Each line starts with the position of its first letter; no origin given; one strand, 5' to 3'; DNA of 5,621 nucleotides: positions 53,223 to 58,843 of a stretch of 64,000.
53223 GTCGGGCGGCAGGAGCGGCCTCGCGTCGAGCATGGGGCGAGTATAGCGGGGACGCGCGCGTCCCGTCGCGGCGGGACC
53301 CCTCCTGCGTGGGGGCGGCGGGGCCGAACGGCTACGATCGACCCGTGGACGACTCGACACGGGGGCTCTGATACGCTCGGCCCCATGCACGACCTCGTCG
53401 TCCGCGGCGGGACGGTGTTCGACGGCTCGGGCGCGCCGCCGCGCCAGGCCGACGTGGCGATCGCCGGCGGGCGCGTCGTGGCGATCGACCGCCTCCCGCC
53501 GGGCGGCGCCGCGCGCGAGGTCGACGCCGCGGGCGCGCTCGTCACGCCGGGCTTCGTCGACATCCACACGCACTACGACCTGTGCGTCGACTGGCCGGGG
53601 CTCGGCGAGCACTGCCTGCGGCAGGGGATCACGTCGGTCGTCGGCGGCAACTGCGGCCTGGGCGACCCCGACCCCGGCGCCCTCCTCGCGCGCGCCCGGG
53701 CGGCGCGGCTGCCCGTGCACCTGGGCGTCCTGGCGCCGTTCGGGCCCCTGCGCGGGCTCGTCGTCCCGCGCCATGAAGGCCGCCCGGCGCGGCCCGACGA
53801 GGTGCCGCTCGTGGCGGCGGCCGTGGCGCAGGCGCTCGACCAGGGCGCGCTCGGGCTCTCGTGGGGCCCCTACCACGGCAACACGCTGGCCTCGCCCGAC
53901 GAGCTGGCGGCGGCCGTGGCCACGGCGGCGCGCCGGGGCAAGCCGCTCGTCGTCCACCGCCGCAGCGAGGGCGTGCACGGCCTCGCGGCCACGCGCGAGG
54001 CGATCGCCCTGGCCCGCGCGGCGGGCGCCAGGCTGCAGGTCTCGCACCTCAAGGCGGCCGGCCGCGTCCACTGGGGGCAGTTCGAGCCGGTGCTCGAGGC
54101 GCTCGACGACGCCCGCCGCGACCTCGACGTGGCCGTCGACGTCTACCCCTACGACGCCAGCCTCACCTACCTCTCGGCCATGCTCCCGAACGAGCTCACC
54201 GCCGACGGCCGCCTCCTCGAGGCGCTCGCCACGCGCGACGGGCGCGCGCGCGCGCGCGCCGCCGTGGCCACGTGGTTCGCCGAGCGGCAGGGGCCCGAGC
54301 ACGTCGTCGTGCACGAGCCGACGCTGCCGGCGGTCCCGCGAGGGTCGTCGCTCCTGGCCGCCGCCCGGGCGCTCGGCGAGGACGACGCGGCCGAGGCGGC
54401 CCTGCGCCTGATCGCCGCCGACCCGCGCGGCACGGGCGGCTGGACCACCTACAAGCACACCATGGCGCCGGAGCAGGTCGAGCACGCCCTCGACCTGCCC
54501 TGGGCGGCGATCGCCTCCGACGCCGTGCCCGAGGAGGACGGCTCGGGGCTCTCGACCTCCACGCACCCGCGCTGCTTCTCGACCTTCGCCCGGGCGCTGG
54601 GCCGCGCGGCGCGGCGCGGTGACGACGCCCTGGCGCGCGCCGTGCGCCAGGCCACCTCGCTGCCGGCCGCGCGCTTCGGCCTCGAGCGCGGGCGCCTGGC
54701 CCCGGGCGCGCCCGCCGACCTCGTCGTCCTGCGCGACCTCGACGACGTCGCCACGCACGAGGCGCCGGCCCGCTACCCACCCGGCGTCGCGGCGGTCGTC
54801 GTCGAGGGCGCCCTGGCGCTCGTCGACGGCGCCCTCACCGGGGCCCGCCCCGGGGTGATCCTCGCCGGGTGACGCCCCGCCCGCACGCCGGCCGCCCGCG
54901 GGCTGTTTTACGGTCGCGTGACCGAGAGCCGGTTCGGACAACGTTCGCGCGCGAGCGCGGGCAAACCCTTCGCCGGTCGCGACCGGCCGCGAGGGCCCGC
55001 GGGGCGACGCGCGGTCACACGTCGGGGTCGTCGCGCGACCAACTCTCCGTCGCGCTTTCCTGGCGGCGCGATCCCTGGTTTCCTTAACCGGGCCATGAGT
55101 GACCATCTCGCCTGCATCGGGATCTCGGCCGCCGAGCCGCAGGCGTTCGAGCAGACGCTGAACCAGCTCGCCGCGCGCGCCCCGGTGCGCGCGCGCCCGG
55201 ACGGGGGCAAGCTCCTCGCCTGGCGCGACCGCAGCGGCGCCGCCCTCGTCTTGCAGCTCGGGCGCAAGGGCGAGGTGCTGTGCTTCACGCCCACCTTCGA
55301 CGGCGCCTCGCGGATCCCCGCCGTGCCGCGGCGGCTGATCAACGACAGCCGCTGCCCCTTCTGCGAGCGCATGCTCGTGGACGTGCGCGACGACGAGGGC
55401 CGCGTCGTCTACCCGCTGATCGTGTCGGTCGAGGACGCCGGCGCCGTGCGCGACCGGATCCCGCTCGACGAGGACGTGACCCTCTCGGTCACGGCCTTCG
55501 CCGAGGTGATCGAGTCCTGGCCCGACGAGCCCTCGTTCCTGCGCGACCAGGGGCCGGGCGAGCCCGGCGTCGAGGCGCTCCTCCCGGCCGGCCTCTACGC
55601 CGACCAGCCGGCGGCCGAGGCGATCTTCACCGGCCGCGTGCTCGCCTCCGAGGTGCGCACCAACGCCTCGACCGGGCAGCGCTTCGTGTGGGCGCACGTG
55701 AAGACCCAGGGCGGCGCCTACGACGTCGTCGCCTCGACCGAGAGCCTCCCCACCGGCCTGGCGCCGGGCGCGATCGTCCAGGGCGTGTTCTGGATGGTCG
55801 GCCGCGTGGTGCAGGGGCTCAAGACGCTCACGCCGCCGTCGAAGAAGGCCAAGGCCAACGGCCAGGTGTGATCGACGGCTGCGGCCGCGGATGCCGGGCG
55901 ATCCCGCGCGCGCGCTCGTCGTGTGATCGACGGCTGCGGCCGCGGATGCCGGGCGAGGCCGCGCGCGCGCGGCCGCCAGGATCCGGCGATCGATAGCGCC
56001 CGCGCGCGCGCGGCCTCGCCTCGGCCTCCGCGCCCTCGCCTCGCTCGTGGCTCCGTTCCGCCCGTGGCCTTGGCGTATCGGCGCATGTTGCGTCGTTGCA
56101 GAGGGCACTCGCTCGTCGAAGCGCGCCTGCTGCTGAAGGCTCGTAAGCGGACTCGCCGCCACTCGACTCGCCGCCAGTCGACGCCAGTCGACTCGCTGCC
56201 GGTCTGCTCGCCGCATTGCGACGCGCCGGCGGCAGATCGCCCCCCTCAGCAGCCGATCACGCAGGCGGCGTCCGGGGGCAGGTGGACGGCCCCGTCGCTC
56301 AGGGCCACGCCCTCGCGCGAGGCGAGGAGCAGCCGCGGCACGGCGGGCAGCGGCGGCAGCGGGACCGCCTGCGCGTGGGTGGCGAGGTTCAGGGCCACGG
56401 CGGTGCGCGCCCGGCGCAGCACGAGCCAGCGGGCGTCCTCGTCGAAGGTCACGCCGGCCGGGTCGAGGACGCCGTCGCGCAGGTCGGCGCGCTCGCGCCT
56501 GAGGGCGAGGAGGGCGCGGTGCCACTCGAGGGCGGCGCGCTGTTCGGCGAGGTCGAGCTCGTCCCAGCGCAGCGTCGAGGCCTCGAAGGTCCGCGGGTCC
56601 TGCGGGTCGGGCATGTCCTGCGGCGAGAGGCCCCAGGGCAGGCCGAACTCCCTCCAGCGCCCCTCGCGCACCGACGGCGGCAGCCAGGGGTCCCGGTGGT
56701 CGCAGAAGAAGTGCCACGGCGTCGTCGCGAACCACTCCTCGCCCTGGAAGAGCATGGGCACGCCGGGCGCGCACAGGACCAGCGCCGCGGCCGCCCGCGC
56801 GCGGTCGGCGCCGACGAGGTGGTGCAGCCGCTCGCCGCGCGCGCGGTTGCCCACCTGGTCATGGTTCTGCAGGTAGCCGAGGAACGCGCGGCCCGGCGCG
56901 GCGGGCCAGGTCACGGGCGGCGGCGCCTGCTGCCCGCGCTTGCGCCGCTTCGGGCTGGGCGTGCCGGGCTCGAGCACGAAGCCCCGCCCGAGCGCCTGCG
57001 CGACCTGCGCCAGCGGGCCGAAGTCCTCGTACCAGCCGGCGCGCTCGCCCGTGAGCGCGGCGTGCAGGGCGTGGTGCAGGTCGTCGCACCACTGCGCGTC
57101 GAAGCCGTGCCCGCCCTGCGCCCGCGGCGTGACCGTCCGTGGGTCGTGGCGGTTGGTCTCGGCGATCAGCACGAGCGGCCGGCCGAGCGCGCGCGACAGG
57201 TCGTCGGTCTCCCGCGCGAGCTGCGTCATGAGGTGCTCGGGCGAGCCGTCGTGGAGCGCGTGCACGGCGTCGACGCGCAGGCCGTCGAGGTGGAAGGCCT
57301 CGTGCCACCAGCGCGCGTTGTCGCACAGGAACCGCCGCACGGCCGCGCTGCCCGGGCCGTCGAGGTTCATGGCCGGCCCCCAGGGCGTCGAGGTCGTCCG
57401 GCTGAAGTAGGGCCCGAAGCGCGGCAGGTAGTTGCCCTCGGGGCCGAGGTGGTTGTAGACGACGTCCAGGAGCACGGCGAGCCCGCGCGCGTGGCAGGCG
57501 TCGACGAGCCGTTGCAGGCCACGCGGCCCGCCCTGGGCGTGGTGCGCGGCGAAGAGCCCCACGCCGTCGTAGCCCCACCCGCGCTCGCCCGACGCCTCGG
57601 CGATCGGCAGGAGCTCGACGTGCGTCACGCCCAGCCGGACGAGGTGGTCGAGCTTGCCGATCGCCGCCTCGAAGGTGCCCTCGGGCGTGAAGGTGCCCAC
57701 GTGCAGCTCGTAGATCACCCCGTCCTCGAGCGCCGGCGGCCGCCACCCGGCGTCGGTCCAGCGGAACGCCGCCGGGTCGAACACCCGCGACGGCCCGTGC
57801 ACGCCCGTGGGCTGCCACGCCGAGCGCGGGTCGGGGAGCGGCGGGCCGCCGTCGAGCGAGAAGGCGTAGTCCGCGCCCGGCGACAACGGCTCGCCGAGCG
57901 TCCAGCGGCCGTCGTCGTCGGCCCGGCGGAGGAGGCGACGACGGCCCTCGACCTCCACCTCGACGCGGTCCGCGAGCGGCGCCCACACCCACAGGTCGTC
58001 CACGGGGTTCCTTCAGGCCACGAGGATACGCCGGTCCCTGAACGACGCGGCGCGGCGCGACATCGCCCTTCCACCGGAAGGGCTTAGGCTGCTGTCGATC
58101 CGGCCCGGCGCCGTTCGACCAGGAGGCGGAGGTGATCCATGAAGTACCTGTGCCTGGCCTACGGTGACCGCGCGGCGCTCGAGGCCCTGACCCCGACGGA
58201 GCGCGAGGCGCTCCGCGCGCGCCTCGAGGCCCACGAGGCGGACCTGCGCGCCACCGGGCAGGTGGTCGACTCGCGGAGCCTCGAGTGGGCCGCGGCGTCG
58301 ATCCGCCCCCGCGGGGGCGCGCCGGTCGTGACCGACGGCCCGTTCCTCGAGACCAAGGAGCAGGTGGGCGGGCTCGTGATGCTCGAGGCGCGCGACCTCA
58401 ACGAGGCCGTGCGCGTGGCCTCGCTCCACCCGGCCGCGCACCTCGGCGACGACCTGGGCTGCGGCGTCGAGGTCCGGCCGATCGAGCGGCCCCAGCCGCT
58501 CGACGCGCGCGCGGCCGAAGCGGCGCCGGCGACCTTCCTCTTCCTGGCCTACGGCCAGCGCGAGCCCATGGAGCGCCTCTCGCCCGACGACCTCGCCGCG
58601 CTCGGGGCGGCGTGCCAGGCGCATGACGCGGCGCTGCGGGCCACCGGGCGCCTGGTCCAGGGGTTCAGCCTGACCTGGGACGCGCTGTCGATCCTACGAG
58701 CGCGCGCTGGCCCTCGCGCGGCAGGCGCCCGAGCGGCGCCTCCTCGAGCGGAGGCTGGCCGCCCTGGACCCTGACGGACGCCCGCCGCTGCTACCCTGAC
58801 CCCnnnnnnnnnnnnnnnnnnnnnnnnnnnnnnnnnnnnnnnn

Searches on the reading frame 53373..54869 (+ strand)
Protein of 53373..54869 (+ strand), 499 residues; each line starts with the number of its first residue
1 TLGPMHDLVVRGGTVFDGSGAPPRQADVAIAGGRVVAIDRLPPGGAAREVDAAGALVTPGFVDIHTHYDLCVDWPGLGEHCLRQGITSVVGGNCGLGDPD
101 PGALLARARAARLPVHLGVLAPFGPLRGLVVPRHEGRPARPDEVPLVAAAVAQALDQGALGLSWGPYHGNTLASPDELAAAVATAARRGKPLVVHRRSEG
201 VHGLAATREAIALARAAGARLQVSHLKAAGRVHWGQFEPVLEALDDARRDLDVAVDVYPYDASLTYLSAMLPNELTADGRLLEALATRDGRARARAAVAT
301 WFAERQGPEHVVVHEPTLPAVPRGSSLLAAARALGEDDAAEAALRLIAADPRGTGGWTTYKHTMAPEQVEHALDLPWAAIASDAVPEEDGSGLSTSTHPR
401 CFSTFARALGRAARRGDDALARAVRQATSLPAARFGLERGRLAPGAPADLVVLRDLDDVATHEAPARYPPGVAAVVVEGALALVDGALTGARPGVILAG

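Call 86: search_protein_families(library=pfam, max_evalue=0.00001, proteins=[window:53373-54869:+])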
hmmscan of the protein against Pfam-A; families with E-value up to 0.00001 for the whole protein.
window:53373-54869:+ (499 aa): 2 families
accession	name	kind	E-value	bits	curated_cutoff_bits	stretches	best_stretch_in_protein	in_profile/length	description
PF07969.17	Amidohydro_3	-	6.7e-17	62.6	29.7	1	48-480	1-469/472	Amidohydrolase family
PF01979.26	Amidohydro_1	-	5.5e-14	52.6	25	1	56-211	1-169/345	Amidohydrolase family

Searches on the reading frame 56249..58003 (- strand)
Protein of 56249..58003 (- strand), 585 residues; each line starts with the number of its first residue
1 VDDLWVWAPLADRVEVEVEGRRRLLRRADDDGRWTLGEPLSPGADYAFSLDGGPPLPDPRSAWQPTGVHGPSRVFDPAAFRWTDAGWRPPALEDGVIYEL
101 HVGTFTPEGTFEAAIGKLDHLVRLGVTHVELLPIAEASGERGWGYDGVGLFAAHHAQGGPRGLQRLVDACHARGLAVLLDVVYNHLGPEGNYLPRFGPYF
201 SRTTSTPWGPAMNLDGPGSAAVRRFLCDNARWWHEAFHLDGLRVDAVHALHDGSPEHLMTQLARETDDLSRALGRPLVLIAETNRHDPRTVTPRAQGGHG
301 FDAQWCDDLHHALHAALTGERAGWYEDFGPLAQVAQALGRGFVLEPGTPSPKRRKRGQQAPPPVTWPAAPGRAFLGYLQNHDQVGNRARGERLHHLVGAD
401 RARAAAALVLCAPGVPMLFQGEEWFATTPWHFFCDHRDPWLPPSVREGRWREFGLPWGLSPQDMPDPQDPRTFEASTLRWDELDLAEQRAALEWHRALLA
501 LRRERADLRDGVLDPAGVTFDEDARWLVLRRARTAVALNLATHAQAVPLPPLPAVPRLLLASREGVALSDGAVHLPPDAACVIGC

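Call 86: search_protein_families(library=pfam, max_evalue=0.00001, proteins=[window:56249-58003:-])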
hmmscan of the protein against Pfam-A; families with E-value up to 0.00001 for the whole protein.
window:56249-58003:- (585 aa): 2 families
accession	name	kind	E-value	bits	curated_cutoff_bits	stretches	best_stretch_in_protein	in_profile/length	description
PF00128.31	Alpha-amylase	-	8.8e-18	65.2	22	1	109-192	16-98/446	Alpha amylase, catalytic domain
PF11941.14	DUF3459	-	1.4e-13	51.5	22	1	494-582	1-89/90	Domain of unknown function (DUF3459)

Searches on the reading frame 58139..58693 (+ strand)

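Call 87: search_protein_families(library=pfam, max_evalue=0.00001, proteins=[window:58139-58693:+])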
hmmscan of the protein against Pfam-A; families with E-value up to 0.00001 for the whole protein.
window:58139-58693:+ (185 aa): 1 family
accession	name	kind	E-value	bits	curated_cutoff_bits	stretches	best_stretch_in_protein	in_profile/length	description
PF03795.20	YCII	-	7.2e-17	62.1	24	1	1-103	1-84/95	YCII-related domain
